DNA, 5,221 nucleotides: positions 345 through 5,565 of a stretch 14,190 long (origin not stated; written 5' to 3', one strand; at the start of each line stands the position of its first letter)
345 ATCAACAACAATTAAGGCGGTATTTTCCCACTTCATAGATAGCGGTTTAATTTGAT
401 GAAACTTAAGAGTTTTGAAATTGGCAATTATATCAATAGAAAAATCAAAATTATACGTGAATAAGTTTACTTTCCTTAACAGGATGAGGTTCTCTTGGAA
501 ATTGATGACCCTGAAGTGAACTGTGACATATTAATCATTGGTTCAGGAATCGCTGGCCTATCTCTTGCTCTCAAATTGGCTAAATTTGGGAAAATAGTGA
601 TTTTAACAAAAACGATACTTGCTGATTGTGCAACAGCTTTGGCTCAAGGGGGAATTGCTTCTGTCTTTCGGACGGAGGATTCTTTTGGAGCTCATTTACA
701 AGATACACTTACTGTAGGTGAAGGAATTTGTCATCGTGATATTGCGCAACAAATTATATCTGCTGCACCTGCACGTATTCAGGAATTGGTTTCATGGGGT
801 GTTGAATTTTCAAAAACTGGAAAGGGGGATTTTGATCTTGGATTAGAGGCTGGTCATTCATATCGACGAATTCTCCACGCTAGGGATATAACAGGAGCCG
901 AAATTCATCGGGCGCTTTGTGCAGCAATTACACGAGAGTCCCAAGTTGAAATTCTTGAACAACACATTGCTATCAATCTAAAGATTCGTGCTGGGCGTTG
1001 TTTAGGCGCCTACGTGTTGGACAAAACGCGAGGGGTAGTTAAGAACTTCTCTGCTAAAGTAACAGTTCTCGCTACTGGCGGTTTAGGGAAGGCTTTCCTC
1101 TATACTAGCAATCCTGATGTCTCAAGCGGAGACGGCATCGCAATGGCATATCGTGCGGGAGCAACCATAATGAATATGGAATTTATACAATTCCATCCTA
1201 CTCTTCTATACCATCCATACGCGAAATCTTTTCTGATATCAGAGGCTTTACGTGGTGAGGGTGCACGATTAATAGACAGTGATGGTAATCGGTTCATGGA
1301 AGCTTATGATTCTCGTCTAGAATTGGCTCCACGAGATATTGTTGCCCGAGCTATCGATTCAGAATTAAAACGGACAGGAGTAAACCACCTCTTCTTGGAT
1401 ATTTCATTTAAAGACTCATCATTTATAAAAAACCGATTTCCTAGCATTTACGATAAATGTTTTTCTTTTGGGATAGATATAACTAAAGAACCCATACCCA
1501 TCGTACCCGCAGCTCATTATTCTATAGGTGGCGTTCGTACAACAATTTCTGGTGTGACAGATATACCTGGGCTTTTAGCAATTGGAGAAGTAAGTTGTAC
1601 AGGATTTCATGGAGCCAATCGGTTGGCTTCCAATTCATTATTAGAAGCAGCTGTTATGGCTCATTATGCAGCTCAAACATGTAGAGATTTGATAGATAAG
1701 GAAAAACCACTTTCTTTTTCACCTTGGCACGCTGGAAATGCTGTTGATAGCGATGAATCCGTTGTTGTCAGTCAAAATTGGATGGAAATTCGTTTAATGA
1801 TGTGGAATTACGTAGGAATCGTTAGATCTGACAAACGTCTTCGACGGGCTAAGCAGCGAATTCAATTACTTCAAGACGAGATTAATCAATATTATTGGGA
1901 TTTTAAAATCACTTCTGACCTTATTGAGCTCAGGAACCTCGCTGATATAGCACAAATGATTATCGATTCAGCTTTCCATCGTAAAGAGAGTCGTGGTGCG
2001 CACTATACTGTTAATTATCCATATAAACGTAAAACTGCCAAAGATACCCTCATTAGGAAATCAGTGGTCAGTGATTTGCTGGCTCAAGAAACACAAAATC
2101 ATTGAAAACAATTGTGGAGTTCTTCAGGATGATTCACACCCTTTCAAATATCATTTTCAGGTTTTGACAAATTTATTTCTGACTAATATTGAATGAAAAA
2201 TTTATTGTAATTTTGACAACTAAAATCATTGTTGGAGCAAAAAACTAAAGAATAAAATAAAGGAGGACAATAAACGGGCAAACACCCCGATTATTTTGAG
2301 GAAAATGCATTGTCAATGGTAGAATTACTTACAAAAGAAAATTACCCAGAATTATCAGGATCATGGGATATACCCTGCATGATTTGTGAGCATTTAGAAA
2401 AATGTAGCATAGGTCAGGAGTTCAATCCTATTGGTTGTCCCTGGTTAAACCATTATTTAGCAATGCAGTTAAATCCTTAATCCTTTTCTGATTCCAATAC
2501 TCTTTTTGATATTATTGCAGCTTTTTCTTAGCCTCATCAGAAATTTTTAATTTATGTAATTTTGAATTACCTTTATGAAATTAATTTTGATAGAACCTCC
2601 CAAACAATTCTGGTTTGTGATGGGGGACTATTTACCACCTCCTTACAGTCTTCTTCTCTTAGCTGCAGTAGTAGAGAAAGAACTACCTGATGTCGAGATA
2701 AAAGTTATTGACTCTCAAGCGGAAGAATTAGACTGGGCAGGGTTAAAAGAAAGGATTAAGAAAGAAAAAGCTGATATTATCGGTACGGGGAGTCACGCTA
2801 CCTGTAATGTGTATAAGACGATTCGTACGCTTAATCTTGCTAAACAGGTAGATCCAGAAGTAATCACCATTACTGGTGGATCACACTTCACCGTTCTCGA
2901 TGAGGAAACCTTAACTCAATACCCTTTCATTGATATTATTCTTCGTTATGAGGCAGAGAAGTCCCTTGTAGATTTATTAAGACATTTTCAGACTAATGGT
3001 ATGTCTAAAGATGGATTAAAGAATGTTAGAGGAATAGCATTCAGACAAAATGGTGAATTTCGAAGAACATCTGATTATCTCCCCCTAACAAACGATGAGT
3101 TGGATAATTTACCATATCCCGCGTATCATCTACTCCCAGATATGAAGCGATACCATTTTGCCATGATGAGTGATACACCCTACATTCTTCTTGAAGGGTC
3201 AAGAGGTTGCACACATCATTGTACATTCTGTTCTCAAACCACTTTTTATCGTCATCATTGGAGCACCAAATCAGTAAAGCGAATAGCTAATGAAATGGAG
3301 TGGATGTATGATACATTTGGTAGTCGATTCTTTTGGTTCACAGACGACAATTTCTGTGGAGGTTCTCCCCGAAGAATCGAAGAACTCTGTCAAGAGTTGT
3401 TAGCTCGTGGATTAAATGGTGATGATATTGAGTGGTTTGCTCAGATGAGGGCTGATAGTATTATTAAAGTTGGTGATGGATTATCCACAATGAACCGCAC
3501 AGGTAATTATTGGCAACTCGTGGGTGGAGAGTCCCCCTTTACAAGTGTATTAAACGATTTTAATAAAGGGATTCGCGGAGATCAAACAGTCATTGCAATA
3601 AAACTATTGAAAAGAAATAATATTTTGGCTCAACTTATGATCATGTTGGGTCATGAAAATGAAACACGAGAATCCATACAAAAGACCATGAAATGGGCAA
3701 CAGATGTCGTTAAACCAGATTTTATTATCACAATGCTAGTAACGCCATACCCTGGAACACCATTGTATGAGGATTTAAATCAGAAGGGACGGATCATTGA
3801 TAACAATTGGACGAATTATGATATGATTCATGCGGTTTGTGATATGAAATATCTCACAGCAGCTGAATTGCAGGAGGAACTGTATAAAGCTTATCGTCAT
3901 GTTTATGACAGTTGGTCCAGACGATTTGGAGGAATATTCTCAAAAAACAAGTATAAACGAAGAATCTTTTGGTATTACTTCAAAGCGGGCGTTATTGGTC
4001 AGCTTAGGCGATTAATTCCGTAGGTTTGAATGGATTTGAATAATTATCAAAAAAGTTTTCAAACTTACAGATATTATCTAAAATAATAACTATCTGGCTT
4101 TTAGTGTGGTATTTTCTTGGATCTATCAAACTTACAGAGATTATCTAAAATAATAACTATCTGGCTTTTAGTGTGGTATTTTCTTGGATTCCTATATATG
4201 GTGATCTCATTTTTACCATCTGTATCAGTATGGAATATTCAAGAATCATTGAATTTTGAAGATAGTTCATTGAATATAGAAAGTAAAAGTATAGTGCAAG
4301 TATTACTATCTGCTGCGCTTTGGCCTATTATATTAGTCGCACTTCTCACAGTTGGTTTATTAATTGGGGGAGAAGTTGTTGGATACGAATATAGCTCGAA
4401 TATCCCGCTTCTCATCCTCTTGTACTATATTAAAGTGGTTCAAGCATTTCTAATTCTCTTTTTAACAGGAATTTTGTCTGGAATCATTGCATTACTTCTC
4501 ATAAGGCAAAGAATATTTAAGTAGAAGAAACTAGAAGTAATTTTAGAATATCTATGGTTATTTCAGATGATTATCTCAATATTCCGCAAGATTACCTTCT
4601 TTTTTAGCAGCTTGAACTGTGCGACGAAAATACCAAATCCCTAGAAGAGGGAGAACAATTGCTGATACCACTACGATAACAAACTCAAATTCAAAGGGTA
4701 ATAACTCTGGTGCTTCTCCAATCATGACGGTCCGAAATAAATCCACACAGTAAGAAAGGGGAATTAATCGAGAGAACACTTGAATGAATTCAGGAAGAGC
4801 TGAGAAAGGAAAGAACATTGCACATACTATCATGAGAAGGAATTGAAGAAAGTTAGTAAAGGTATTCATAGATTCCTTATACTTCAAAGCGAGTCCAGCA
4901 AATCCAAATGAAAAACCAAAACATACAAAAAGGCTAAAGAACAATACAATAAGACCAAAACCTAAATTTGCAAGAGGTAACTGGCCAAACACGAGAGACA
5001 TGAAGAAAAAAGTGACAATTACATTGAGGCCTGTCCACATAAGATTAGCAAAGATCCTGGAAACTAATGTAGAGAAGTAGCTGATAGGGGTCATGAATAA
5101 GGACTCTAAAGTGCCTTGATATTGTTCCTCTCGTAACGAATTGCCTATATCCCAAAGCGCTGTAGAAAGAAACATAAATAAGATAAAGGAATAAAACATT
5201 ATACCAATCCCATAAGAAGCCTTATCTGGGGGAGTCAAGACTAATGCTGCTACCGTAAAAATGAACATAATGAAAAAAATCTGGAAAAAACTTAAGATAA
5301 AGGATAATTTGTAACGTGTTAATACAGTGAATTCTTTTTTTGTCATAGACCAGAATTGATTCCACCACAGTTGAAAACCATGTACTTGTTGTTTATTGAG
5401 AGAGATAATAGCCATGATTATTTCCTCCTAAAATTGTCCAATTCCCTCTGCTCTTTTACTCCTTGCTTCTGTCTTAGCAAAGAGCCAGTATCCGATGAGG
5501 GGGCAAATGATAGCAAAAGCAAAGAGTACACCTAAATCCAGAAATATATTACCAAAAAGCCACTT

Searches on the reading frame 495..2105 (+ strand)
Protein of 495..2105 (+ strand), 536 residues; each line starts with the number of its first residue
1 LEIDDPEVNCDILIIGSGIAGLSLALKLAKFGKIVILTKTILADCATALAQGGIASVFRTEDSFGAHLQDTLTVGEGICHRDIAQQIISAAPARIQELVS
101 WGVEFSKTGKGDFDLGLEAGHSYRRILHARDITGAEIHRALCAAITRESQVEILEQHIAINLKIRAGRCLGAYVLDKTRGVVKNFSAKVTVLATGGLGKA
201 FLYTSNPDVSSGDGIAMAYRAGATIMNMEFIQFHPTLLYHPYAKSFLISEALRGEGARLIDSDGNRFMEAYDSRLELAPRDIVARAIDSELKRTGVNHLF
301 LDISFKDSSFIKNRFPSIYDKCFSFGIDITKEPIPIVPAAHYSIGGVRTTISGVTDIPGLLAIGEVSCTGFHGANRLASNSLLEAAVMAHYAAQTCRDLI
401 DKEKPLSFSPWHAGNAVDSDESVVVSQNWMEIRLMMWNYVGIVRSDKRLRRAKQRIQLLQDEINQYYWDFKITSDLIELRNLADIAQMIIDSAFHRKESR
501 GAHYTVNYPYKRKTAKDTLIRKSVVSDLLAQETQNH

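Call 15: search_protein_families(library=pfam, proteins=[window:495-2105:+], max_evalue=0.001)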
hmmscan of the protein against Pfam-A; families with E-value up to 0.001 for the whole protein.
window:495-2105:+ (536 aa): 5 families
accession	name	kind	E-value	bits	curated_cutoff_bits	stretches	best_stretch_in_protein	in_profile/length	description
PF00890.30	FAD_binding_2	-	3.7e-88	297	20.4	1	11-382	1-414/414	FAD binding domain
PF02910.25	Succ_DH_flav_C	-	1.6e-14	54.4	20.8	1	431-512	3-90/130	Fumarate reductase flavoprotein C-term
PF01266.30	DAO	-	4.5e-06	26.9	27.9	1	11-197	1-205/353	FAD dependent oxidoreductase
PF07992.20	Pyr_redox_2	-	0.0004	20.3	26.1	0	11-149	2-58/291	Pyridine nucleotide-disulphide oxidoreductase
PF03486.20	HI0933_like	-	0.00053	19.9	50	0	133-366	107-219/244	HI0933-like protein Rossmann domain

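Call 22: search_protein_families(library=ncbifam, proteins=[window:495-2105:+], max_evalue=0.001)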
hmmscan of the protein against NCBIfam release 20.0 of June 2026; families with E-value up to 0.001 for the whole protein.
window:495-2105:+ (536 aa): 38 families (the best 25 are shown)
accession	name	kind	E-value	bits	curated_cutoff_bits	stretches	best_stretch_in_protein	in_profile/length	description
NF006567.0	PRK09077.1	equivalog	1.3e-213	710.1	629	1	7-522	6-532/537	L-aspartate oxidase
TIGR00551.1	nadB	equivalog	2.3e-176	587.3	452.75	1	9-509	2-489/489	L-aspartate oxidase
NF005867.0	PRK07804.1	equivalog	7.9e-151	503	639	1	9-519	18-527/548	L-aspartate oxidase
NF005636.0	PRK07395.1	subfamily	2.1e-149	498.3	723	1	8-520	11-547/560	L-aspartate oxidase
NF005701.0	PRK07512.1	equivalog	1.6e-144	482.1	528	1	8-529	8-504/516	L-aspartate oxidase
NF005978.0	PRK08071.1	equivalog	3e-140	468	621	1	11-522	5-503/514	L-aspartate oxidase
NF004900.0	PRK06263.1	equivalog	6.2e-120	401.3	718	1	7-520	5-533/546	fumarate reductase (CoM/CoB) subunit TfrA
TIGR01812.1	sdhA_frdA_Gneg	subfamily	1.3e-114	383.8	567.3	1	11-512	1-531/568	succinate dehydrogenase or fumarate reductase, flavoprotein subunit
NF004820.0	PRK06175.1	equivalog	2.3e-110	369.5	472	1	8-402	3-389/433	L-aspartate oxidase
NF004724.0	PRK06069.1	subfamily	1.5e-100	337.1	826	1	8-511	4-540/577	succinate dehydrogenase/fumarate reductase flavoprotein subunit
NF004613.0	PRK05945.1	equivalog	5e-88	296.1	824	1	9-512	3-539/575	succinate dehydrogenase/fumarate reductase flavoprotein subunit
TIGR01816.1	sdhA_forward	equivalog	1.4e-87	294.2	727.35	1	10-512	3-541/584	succinate dehydrogenase flavoprotein subunit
NF005866.0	PRK07803.1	equivalog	2.2e-86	290.4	819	2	9-272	8-288/631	fumarate reductase/succinate dehydrogenase flavoprotein subunit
NF006686.0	PRK09231.1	equivalog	1.5e-85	287.9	854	1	8-515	4-545/598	fumarate reductase (quinol) flavoprotein subunit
NF006254.0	PRK08401.1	equivalog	3.9e-85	286.3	726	1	11-517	3-456/466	L-aspartate oxidase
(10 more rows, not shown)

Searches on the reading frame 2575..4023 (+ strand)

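Call 15: search_protein_families(library=pfam, proteins=[window:2575-4023:+], max_evalue=0.001)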
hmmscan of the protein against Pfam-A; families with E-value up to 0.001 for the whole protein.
window:2575-4023:+ (482 aa): 2 families
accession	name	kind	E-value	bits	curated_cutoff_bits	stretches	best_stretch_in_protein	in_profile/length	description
PF02310.24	B12-binding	-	8.8e-14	51.8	32.1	1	21-134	12-120/121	B12 binding domain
PF04055.27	Radical_SAM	-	1.1e-10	42.4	29.5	1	209-375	4-166/166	Radical SAM superfamily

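Call 22: search_protein_families(library=ncbifam, proteins=[window:2575-4023:+], max_evalue=0.001)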
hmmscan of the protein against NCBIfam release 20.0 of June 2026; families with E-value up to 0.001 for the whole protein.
window:2575-4023:+ (482 aa): 20 families
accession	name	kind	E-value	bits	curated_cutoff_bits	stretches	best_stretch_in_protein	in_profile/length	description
TIGR02026.1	BchE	equivalog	5.2e-64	216.9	481.35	1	21-471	21-454/497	magnesium-protoporphyrin IX monomethyl ester anaerobic oxidative cyclase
TIGR03471.1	HpnJ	equivalog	1.6e-43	149.3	577.6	1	76-452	78-437/472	hopanoid biosynthesis associated radical SAM protein HpnJ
NF050148.1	rSAM_ApyD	equivalog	6.4e-35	120.6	750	1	57-417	66-408/645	RiPP biosynthesis radical SAM protein ApyD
TIGR04367.1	HpnR_B12_rSAM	equivalog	2.9e-27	95.4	650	1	23-440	22-409/490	hopanoid C-3 methylase HpnR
NF038361.1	rSAM_Sden_1168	equivalog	4.7e-27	94.8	575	1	57-445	132-516/560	Sden_1168 family B12-binding radical SAM P-methyltransferase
TIGR03975.1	rSAM_ocin_1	subfamily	3.6e-25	88.5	281.85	1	59-374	122-426/606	RiPP maturation radical SAM C-methyltransferase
TIGR04479.1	bcpD_PhpK_rSAM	subfamily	2.7e-20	72.2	600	1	57-439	102-463/504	PhpK family radical SAM P-methyltransferase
TIGR04013.1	B12_SAM_MJ_1487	hypoth_equivalog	7e-20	71.2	251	1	24-399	11-355/382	TIGR04013 family B12-binding domain/radical SAM domain-containing protein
TIGR04385.1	B12_rSAM_cofa1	equivalog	1.2e-19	70.9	450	1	24-373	21-359/438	B12 lower ligand biosynthesis radical SAM protein BzaD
TIGR04072.2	rSAM_ladder_B12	equivalog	1e-18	67.2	360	1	204-411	181-382/443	lipid biosynthesis B12-binding/radical SAM protein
NF033712.0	B12_rSAM_KedN5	subfamily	2.7e-17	62.2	700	1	58-260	55-251/624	KedN5 family methylcobalamin-dependent radical SAM C-methyltransferase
TIGR04295.1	B12_rSAM_oligo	hypoth_equivalog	8.9e-15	54.3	400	1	35-400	35-383/422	TIGR04295 family B12-binding domain-containing radical SAM protein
NF033070.1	rSAM_AprD4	equivalog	1.1e-14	54.2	500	1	174-435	168-423/456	AprD4 family radical SAM diol-dehydratase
NF045585.1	rSAM_slr0320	equivalog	1.7e-14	53.3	775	1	84-311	127-340/511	photosystem II high light acclimation radical SAM protein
TIGR04014.1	B12_SAM_MJ_0865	equivalog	2.9e-14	52.7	360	1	58-399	31-356/434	methyl-coenzyme M reductase glutamine C-methyltransferase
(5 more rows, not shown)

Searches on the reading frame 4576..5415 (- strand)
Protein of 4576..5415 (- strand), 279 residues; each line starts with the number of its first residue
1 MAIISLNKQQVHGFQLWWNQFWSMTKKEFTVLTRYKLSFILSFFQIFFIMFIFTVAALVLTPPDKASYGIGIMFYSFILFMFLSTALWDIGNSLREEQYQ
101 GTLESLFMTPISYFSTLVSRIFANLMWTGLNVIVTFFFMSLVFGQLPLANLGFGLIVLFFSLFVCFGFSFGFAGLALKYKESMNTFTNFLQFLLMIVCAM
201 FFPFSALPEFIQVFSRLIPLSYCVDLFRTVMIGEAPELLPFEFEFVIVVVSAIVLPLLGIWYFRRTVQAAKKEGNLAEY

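Call 15: search_protein_families(library=pfam, proteins=[window:4576-5415:-], max_evalue=0.001)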
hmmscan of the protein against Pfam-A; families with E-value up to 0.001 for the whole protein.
window:4576-5415:- (279 aa): 3 families
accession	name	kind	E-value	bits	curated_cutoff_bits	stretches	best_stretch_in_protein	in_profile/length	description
PF01061.29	ABC2_membrane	-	1.5e-13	51.2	26.9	1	20-231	2-210/211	ABC-2 type transporter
PF12698.13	ABC2_membrane_3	-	6.4e-12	45.7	31.6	1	69-258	159-344/347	ABC-2 family transporter protein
PF12730.13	ABC2_membrane_4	-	0.00058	20.3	27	1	27-144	4-121/179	ABC-2 family transporter protein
